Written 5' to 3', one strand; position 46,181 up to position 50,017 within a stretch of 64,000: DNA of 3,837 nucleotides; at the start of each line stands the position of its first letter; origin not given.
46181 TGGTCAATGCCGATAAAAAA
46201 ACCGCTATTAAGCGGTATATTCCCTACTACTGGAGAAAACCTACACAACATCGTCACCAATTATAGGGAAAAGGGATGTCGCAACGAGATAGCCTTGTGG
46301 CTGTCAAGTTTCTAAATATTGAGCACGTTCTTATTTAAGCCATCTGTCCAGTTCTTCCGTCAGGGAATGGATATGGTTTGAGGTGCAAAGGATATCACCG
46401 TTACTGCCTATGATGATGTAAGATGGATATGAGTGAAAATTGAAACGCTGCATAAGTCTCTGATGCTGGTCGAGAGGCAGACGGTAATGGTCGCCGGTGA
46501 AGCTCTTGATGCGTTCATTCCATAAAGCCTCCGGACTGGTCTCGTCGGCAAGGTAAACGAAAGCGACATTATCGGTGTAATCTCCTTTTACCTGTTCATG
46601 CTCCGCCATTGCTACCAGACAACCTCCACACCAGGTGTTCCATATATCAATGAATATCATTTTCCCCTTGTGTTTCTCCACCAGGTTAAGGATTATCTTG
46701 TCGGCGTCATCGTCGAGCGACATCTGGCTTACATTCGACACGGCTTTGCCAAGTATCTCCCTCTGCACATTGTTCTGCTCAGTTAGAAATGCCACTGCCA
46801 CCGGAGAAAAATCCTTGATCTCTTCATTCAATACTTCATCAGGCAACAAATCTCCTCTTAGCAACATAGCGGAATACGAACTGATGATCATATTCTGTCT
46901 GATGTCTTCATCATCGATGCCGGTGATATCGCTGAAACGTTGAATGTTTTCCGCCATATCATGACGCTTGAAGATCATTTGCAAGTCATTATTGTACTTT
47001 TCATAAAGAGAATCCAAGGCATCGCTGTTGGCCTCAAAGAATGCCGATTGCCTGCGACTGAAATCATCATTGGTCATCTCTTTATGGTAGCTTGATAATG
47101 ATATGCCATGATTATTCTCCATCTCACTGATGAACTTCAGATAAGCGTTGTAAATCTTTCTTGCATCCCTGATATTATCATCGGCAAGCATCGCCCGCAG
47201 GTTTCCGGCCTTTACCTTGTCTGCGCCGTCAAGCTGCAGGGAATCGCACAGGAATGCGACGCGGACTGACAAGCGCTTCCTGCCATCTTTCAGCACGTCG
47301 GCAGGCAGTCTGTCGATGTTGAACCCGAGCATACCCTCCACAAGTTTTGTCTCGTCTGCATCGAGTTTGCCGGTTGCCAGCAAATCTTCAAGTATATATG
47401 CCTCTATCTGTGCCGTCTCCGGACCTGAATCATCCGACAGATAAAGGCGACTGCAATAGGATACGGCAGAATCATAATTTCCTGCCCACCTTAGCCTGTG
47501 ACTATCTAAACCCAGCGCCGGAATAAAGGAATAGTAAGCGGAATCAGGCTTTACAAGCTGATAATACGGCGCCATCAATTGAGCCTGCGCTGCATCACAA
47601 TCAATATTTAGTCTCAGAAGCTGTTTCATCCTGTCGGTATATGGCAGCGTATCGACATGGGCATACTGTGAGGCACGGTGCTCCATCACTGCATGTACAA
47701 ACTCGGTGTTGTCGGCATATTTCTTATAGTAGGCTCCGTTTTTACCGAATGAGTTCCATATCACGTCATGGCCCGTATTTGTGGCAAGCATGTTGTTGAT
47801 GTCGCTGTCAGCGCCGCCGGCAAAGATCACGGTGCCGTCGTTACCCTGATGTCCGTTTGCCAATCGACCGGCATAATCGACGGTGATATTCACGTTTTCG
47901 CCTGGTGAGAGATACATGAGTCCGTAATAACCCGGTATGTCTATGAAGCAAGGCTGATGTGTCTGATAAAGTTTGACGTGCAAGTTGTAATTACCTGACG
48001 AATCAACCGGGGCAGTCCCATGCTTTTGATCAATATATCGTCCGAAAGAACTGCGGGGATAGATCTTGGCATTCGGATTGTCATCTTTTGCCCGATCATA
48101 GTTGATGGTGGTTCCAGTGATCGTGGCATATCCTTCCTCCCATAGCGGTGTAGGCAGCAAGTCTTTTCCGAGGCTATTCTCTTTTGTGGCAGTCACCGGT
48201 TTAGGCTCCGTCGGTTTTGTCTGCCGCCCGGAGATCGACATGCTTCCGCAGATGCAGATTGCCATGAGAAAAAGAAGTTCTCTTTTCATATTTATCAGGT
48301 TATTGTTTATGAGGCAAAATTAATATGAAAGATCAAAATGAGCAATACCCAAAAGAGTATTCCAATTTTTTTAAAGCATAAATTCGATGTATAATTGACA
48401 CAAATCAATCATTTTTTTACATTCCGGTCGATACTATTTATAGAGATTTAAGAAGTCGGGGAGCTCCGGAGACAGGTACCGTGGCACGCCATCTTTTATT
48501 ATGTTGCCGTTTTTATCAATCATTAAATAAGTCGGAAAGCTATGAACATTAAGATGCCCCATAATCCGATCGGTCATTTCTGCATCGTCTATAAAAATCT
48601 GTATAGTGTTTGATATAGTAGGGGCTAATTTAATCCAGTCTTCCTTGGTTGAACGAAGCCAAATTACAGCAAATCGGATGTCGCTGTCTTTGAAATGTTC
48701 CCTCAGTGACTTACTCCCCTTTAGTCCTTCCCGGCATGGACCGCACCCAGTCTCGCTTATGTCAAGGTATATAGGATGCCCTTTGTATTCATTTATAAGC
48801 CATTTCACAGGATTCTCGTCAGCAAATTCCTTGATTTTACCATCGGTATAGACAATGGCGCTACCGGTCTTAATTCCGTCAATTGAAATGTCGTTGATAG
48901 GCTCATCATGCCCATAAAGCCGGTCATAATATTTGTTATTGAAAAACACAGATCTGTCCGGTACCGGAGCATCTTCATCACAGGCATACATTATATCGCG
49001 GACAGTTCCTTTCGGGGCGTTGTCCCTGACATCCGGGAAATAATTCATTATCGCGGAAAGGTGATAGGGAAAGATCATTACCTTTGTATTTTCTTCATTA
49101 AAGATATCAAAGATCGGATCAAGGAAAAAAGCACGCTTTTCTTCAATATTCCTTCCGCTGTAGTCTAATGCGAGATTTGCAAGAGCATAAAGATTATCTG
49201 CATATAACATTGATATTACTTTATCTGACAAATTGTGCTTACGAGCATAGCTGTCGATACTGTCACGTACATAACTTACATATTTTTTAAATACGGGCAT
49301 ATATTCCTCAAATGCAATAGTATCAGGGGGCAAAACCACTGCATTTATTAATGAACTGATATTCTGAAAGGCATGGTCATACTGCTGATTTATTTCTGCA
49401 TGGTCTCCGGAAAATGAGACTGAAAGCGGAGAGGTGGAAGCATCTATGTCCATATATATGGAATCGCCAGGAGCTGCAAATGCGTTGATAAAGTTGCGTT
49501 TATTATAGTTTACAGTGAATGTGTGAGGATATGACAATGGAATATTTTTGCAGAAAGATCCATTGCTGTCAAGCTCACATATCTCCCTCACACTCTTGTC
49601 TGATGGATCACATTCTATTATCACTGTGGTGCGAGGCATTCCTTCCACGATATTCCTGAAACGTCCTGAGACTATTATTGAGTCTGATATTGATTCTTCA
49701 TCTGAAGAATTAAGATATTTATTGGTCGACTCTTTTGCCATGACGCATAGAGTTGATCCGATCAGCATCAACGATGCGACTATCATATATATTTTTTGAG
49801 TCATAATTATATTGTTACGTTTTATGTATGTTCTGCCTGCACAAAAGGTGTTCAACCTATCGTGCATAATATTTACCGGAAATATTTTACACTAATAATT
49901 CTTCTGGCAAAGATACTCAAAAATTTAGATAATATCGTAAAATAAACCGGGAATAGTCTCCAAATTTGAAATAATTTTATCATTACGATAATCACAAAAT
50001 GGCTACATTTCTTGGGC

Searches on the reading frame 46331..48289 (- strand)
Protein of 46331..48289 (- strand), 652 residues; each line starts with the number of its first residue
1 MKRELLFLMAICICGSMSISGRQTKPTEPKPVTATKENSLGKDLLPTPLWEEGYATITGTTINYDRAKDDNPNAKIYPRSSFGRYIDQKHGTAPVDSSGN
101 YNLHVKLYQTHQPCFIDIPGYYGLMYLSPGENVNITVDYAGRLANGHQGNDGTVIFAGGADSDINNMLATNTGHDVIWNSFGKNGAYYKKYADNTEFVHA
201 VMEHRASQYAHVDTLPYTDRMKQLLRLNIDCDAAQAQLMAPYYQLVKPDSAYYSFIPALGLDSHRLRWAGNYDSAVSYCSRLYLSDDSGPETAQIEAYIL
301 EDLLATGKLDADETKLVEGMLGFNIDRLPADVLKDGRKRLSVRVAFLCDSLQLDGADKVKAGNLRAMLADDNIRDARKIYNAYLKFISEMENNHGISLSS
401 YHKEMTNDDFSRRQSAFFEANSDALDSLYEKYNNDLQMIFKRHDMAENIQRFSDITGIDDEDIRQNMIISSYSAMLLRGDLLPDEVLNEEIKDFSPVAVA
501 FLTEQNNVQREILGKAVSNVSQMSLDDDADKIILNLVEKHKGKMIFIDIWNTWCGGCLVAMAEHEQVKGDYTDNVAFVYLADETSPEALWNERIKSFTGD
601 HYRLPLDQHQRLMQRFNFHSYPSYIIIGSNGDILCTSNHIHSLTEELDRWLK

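Call 8: search_protein_families(library=pfam, proteins=[window:46331-48289:-])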
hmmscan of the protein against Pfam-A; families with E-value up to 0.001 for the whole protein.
window:46331-48289:- (652 aa): 1 family
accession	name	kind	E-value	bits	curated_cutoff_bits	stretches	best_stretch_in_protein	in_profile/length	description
PF13905.12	Thioredoxin_8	-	3.1e-08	34.3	27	1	542-633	1-94/94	Thioredoxin-like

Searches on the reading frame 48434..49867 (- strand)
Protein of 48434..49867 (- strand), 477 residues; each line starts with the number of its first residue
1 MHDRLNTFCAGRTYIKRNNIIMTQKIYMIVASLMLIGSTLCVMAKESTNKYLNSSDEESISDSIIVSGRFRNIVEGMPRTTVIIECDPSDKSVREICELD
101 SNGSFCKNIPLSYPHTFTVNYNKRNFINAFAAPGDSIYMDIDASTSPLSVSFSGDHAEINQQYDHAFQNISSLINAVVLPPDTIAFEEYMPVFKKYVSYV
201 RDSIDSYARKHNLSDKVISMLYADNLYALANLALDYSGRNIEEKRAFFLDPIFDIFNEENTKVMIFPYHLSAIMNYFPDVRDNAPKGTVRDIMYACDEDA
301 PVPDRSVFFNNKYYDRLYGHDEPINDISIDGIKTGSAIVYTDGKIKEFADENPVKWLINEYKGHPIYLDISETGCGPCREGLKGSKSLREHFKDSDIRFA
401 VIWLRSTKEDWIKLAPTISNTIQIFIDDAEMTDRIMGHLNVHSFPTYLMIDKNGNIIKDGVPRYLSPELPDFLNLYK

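Call 8: search_protein_families(library=pfam, proteins=[window:48434-49867:-])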
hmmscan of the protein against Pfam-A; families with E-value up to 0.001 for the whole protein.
window:48434-49867:- (477 aa): 2 families
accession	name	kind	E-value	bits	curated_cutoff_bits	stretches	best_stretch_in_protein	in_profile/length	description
PF08534.16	Redoxin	-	0.00017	21.8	26.6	1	356-461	21-133/148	Redoxin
PF13905.12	Thioredoxin_8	-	0.00056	20.6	27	0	365-456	3-94/94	Thioredoxin-like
